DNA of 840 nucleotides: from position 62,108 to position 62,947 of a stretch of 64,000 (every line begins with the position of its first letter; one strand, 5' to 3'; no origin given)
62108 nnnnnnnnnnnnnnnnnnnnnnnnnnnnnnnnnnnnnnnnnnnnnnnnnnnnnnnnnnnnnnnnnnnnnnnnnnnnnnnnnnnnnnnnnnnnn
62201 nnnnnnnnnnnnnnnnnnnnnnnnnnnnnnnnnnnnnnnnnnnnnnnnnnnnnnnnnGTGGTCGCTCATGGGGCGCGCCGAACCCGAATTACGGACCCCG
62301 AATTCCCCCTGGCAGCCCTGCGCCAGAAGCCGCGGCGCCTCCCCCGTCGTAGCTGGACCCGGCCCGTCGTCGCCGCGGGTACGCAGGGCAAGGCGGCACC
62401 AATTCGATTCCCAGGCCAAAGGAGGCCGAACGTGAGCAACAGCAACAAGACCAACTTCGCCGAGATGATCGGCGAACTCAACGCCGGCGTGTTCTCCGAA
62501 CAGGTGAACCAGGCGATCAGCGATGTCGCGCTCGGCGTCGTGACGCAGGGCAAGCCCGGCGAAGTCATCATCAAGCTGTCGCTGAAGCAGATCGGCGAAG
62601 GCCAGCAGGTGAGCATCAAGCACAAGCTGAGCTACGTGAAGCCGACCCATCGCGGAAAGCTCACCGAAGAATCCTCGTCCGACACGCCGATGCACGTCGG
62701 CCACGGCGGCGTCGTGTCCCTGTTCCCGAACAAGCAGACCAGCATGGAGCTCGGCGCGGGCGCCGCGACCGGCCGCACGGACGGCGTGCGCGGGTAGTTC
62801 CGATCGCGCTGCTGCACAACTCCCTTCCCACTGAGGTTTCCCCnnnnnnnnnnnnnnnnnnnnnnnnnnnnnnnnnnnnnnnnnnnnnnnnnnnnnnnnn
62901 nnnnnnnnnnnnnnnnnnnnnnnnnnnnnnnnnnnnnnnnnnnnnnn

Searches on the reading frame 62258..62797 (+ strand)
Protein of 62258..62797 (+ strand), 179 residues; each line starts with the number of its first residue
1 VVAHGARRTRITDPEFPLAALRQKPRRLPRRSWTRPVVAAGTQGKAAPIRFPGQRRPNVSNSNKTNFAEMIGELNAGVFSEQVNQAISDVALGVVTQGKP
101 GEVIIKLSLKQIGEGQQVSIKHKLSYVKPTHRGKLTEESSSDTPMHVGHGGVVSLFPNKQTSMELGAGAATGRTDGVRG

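Call 50: search_protein_families(library=phrogs, proteins=[window:62258-62797:+], max_evalue=0.001)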
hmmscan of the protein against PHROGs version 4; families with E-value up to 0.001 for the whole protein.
window:62258-62797:+ (179 aa): 3 families
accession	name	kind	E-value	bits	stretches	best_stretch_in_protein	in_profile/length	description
phrog_204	-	unknown function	4.6e-32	112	1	59-173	18-125/143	-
phrog_17027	-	unknown function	1.8e-12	47.6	1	119-162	2-45/62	-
phrog_33467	-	unknown function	0.00043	20.9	1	65-108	7-50/58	-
